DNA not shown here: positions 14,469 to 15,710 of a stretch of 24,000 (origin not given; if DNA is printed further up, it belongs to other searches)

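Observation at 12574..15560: Split HgdC-type activase plus two paralogous Cys-rich DUF2229-like subunits: an ATP-driven electron-injection module with no assignable substrate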

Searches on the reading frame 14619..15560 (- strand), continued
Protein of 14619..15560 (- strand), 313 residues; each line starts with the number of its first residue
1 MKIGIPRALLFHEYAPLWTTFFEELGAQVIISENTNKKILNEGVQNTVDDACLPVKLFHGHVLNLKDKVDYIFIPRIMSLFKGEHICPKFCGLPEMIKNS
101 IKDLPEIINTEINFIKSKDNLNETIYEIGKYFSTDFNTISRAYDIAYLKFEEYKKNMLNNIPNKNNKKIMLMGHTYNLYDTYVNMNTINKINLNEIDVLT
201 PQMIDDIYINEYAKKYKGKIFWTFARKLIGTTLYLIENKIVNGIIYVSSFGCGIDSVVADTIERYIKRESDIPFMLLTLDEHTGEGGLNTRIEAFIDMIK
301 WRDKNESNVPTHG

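Call 30: search_dna_similar(query=window:14619-15560:-, collection=plasmids, mode=protein, max_evalue=0.001, max_rows=40)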
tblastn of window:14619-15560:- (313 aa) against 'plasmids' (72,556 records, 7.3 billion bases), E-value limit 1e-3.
Records with a match: 11; places in all: 12; records where one place covers at least 80% of the query: 10.
Best place of each record, by identity: <60% 11.
By first word of the organism name: Listeria 2; Fusobacterium 2; Monoglobus 1; Haliovirga 1; Paraclostridium 1; Acetoanaerobium 1; Subdoligranulum 1; Collinsella 1; Brevibacillus 1.
By predicted mobility (MOB-suite, as given by PLSDB): non-mobilizable 11.
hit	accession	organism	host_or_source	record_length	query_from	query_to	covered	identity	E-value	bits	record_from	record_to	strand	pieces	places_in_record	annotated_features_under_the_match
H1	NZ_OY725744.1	Monoglobus pectinilyticus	-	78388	1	309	99%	35.0%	2e-55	200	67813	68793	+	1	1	acyl-CoA dehydratase activase-related protein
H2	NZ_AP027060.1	Haliovirga abyssi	-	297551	1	297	95%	29.5%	4e-17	89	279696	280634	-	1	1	acyl-CoA dehydratase activase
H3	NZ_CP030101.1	Listeria monocytogenes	Environment,water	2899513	3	305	97%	27.6%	2e-21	102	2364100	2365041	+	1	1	none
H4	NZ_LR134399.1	Listeria monocytogenes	Homo sapiens,Vein blood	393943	3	305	97%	27.6%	3e-21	101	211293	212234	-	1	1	2-hydroxyacyl-CoA dehydratase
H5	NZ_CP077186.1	Fusobacterium animalis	Homo sapiens,resected colorectal tumor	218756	2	303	96%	27.2%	3e-16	87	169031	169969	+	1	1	acyl-CoA dehydratase activase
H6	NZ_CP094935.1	Paraclostridium bifermentans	Homo sapiens,feces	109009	3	296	94%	27.3%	4e-21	100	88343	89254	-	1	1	acyl-CoA dehydratase activase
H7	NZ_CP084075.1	Fusobacterium vincentii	-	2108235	2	303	96%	26.5%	3e-16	87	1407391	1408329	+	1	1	none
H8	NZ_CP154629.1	Acetoanaerobium noterae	cell culture,Sludge of a digestion ...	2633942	3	303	96%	25.6%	1e-18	94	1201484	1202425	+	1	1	none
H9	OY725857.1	Subdoligranulum variabile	-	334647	3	300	95%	25.8%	4e-13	77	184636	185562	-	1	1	none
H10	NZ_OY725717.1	Collinsella aerofaciens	-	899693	3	296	94%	25.8%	3e-18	93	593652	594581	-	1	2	acyl-CoA dehydratase activase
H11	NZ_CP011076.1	Brevibacillus laterosporus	Oryza sativa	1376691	1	118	38%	32.3%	3e-9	66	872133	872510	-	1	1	none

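Call 31: get_annotated_region(hit=H4, flank=6000)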
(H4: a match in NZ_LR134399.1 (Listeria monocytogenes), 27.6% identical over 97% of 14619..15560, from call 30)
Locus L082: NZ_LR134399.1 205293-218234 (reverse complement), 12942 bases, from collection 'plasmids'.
description: Listeria monocytogenes strain NCTC7974 plasmid 2, complete sequence
organism: Listeria monocytogenes (NCBI taxid 1639)
taxonomy: Bacteria; Bacillota; Bacilli; Bacillales; Listeriaceae; Listeria; Listeria monocytogenes
host: -; source: Homo sapiens,Vein blood; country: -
typing (MOB-suite, as given by PLSDB): non-mobilizable
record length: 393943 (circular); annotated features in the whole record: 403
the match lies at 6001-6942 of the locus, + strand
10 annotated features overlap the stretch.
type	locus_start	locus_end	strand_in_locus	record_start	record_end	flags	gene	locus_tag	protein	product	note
CDS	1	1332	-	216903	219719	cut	-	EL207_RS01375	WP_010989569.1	sigma-54-dependent transcriptional regulator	-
CDS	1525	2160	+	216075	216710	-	-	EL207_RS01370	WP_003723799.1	FMN-dependent NADH-azoreductase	-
CDS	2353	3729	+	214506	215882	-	-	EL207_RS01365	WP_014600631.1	amino acid permease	GO:0006865 - amino acid transport [Evidence IEA]; GO:0055085 - transmembrane transport [Evidence IEA]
CDS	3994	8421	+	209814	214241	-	-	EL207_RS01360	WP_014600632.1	2-hydroxyacyl-CoA dehydratase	-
CDS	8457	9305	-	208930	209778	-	-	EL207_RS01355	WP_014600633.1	PhzF family phenazine biosynthesis protein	GO:0009058 - biosynthetic process [Evidence IEA]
CDS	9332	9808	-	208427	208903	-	ybaK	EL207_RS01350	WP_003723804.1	Cys-tRNA(Pro) deacylase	GO:0043039 - tRNA aminoacylation [Evidence IEA]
CDS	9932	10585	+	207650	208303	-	-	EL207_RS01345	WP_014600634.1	DUF5105 domain-containing protein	-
CDS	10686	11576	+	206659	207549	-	-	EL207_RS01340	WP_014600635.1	carbon-nitrogen hydrolase family protein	-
CDS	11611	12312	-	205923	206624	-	-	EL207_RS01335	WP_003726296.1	DUF554 domain-containing protein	-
CDS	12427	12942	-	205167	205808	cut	-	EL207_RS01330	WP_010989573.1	NAD(P)-dependent oxidoreductase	-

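Call 32: get_annotated_region(hit=H6, flank=6000)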
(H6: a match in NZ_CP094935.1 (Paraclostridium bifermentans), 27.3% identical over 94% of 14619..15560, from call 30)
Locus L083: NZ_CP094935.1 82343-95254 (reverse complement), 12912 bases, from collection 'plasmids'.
description: Paraclostridium bifermentans strain HD0315_2 plasmid pHD0315_2-2, complete sequence
organism: Paraclostridium bifermentans (NCBI taxid 1490)
taxonomy: Bacteria; Bacillota; Clostridia; Peptostreptococcales; Peptostreptococcaceae; Paraclostridium; Paraclostridium bifermentans
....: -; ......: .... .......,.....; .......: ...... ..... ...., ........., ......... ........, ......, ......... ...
typing (MOB-suite, as given by PLSDB): non-mobilizable
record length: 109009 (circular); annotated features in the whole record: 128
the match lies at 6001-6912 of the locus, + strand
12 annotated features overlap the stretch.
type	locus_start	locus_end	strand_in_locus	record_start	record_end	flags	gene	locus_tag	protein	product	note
CDS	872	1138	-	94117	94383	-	-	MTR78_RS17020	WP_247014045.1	hypothetical protein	-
CDS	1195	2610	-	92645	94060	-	nhaC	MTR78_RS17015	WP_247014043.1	Na+/H+ antiporter NhaC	GO:1902600 - proton transmembrane transport [Evidence IEA]; GO:0006814 - sodium ion transport [Evidence IEA]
CDS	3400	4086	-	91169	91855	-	-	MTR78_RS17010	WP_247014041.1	Crp/Fnr family transcriptional regulator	GO:0006355 - regulation of DNA-templated transcription [Evidence IEA]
CDS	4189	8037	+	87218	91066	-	-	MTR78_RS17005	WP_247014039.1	acyl-CoA dehydratase activase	-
CDS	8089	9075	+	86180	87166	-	-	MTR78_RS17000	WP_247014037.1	ABC transporter substrate-binding protein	-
CDS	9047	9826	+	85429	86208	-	-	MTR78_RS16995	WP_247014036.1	ABC transporter permease subunit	GO:0055085 - transmembrane transport [Evidence IEA]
CDS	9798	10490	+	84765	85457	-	-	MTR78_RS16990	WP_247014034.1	ABC transporter ATP-binding protein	-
CDS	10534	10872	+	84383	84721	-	-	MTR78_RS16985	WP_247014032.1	cupin domain-containing protein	-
CDS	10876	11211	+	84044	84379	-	-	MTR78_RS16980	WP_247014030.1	cupin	-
CDS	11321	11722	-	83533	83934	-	-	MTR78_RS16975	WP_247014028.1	hemerythrin domain-containing protein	-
CDS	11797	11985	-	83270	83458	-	-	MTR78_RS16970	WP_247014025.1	ferredoxin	-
CDS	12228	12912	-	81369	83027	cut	hcp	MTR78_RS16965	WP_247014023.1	hydroxylamine reductase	-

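Call 33: get_annotated_region(hit=H1, flank=6000)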
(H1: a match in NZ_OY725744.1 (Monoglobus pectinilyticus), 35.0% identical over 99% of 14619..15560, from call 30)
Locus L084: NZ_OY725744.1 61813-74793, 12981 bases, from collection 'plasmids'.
description: Monoglobus pectinilyticus strain Ruminococcaceae species TSDC17.2-1.2 plasmid 20, complete sequence
organism: Monoglobus pectinilyticus (NCBI taxid 1981510)
taxonomy: Bacteria; Bacillota; Clostridia; Monoglobales; Monoglobaceae; Monoglobus; Monoglobus pectinilyticus
host: -; source: -; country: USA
typing (MOB-suite, as given by PLSDB): non-mobilizable
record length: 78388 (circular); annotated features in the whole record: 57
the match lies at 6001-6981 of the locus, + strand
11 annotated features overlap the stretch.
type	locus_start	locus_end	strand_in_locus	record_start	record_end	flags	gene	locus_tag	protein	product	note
CDS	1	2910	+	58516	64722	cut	-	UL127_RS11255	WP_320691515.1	immunoglobulin-like domain-containing protein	-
CDS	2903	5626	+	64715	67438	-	-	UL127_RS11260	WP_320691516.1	S-layer homology domain-containing protein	-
CDS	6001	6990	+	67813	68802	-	-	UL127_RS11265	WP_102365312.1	acyl-CoA dehydratase activase-related protein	-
CDS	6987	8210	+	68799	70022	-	-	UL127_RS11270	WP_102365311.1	2-hydroxyacyl-CoA dehydratase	-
CDS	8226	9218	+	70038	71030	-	-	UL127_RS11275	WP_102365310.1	acyl-CoA dehydratase activase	-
CDS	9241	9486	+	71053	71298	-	-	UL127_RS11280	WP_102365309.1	TIGR03905 family TSCPD domain-containing protein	GO:0008150 - biological_process [Evidence IEA]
CDS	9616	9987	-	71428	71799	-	-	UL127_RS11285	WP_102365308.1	hypothetical protein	-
CDS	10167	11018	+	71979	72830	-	dapF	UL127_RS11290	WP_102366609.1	diaminopimelate epimerase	GO:0009089 - lysine biosynthetic process via diaminopimelate [Evidence IEA]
CDS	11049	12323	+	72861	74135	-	-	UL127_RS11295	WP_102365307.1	LL-diaminopimelate aminotransferase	GO:0009058 - biosynthetic process [Evidence IEA]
CDS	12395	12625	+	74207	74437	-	-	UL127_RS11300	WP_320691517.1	YlmC/YmxH family sporulation protein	GO:0030436 - asexual sporulation [Evidence IEA]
CDS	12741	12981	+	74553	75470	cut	noc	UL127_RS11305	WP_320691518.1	nucleoid occlusion protein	GO:0032466 - negative regulation of cytokinesis [Evidence IEA]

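Call 44: get_annotated_region(hit=H8, flank=6000)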
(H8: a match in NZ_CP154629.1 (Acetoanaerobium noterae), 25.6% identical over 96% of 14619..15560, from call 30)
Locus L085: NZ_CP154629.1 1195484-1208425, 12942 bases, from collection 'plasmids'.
description: Acetoanaerobium noterae strain DSL2 plasmid pTPELB2, complete sequence
organism: Acetoanaerobium noterae (NCBI taxid 745369)
taxonomy: Bacteria; Bacillota; Clostridia; Peptostreptococcales; Filifactoraceae; Acetoanaerobium; Acetoanaerobium noterae
host: -; source: cell culture,Sludge of a digestion tower of a wastewater treatment plant; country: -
typing (MOB-suite, as given by PLSDB): non-mobilizable
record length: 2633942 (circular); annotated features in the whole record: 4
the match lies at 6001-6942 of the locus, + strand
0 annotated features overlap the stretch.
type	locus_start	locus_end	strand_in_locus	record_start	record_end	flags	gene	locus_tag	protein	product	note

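Call 45: get_annotated_region(hit=H10, flank=6000)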
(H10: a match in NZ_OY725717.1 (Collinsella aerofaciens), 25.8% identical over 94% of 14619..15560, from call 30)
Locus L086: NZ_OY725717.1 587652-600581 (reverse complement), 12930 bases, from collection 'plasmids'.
description: Collinsella aerofaciens strain Collinsella aerofaciens TSDC17.2-1.1 plasmid 6, complete sequence
organism: Collinsella aerofaciens (NCBI taxid 74426)
taxonomy: Bacteria; Actinomycetota; Coriobacteriia; Coriobacteriales; Coriobacteriaceae; Collinsella; Collinsella aerofaciens
host: -; source: -; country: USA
typing (MOB-suite, as given by PLSDB): non-mobilizable
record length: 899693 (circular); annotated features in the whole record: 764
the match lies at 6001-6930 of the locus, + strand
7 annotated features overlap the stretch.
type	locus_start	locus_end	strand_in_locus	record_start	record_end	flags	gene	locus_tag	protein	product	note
CDS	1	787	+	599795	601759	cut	lysS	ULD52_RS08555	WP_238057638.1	lysine--tRNA ligase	GO:0006430 - lysyl-tRNA aminoacylation [Evidence IEA]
CDS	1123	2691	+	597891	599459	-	-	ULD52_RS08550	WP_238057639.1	threonine/serine exporter family protein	-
CDS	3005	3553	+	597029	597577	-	-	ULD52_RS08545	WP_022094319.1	hypothetical protein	-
CDS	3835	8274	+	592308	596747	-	-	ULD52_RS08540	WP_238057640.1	acyl-CoA dehydratase activase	-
CDS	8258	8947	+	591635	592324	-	-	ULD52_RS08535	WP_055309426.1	TetR/AcrR family transcriptional regulator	GO:0006355 - regulation of DNA-templated transcription [Evidence IEA]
CDS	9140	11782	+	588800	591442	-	-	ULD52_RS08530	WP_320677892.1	ATP-dependent Clp protease ATP-binding subunit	-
CDS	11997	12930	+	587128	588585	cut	-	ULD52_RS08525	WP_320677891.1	aminoacyl-histidine dipeptidase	-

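Call 46: get_annotated_region(hit=H5, flank=6000)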
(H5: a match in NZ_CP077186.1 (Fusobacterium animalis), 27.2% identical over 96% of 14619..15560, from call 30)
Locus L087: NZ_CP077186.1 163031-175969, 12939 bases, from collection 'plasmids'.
description: Fusobacterium animalis strain SB029 plasmid pSB029A, complete sequence
organism: Fusobacterium animalis (NCBI taxid 76859)
taxonomy: Bacteria; Fusobacteriota; Fusobacteriia; Fusobacteriales; Fusobacteriaceae; Fusobacterium; Fusobacterium animalis
host: -; source: Homo sapiens,resected colorectal tumor; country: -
typing (MOB-suite, as given by PLSDB): non-mobilizable
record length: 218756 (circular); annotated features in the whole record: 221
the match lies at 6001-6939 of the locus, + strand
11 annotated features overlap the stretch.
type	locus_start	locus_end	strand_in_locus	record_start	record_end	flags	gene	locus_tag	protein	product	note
CDS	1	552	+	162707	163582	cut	-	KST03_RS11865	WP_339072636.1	phosphate/phosphite/phosphonate ABC transporter substrate-binding protein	-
CDS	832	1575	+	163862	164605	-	phnC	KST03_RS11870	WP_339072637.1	phosphonate ABC transporter ATP-binding protein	GO:0015716 - organic phosphonate transport [Evidence IEA]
CDS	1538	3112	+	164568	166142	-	-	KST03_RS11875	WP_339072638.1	ABC transporter permease subunit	GO:0055085 - transmembrane transport [Evidence IEA]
CDS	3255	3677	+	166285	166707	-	-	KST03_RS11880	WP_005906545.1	pyridoxamine 5'-phosphate oxidase family protein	-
CDS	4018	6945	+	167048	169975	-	-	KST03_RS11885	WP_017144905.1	acyl-CoA dehydratase activase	-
CDS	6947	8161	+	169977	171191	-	-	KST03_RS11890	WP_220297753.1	2-hydroxyacyl-CoA dehydratase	-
CDS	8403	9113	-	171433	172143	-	-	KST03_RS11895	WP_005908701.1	hypothetical protein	-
CDS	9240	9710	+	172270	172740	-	-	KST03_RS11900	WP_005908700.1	toxin-antitoxin system YwqK family antitoxin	-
CDS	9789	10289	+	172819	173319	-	-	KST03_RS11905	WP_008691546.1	hypothetical protein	-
CDS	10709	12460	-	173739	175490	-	-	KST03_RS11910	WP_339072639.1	ABC transporter ATP-binding protein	-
CDS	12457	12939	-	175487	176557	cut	lpxB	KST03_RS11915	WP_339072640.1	lipid-A-disaccharide synthase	GO:0009245 - lipid A biosynthetic process [Evidence IEA]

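Call 53: search_protein_families(library=pfam, proteins=[L082:3994-8421:+, L086:3835-8274:+, L087:4018-6945:+, L087:6947-8161:+, L083:4189-8037:+], max_evalue=0.001)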
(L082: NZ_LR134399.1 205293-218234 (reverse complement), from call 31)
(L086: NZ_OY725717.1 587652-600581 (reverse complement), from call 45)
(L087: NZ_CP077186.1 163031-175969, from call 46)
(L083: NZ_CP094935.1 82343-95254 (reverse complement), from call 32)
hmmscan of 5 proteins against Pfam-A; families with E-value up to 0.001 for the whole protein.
L082:3994-8421:+ (1475 aa): 4 families
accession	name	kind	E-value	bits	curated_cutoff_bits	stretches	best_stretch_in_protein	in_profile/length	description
PF09989.15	DUF2229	-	1.9e-85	286.4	29.4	1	669-886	1-218/218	CoA enzyme activase uncharacterised domain (DUF2229)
PF01869.26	BcrAD_BadFG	-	2.2e-59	201.7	31.5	2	320-574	1-271/271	BadF/BadG/BcrA/BcrD ATPase family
PF01548.23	DEDD_Tnp_IS110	-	7.5e-05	23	29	0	4-73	1-67/155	Transposase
PF00370.27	FGGY_N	-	9.7e-05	22.5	28.8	0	4-48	3-46/245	FGGY family of carbohydrate kinases, N-terminal domain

L086:3835-8274:+ (1479 aa): 4 families
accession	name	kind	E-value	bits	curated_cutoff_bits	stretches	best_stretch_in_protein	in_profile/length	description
PF01869.26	BcrAD_BadFG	-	7.1e-70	236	31.5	2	338-595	1-271/271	BadF/BadG/BcrA/BcrD ATPase family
PF09989.15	DUF2229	-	1.8e-68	230.9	29.4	1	722-942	1-218/218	CoA enzyme activase uncharacterised domain (DUF2229)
PF01548.23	DEDD_Tnp_IS110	-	1.4e-05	25.4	29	0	5-91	1-84/155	Transposase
PF02782.22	FGGY_C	-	0.00042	20.6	27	0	512-595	111-194/198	FGGY family of carbohydrate kinases, C-terminal domain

L087:4018-6945:+ (975 aa): 3 families
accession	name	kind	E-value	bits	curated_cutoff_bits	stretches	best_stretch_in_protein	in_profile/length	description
PF09989.15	DUF2229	-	6.9e-73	245.3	29.4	1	662-879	1-217/218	CoA enzyme activase uncharacterised domain (DUF2229)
PF01869.26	BcrAD_BadFG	-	3.4e-66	224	31.5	2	319-573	1-271/271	BadF/BadG/BcrA/BcrD ATPase family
PF00370.27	FGGY_N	-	3.3e-07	30.6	28.8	0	3-53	1-50/245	FGGY family of carbohydrate kinases, N-terminal domain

L087:6947-8161:+ (404 aa): 1 family
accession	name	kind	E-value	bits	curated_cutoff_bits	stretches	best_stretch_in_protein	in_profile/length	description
PF09989.15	DUF2229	-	1.8e-06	28.2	29.4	1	13-68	10-66/218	CoA enzyme activase uncharacterised domain (DUF2229)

L083:4189-8037:+ (1282 aa): 4 families
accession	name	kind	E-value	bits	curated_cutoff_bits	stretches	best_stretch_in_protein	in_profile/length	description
PF01869.26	BcrAD_BadFG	-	2e-68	231.3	31.5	2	311-560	1-269/271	BadF/BadG/BcrA/BcrD ATPase family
PF09989.15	DUF2229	-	1.3e-58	198.6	29.4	1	604-819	1-215/218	CoA enzyme activase uncharacterised domain (DUF2229)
PF06050.19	HGD-D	-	1.2e-05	25.6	28.4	0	859-911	287-342/342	2-hydroxyglutaryl-CoA dehydratase, D-component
PF05378.19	Hydant_A_N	-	0.00085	19.5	25.2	0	311-418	2-101/176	Hydantoinase/oxoprolinase N-terminal region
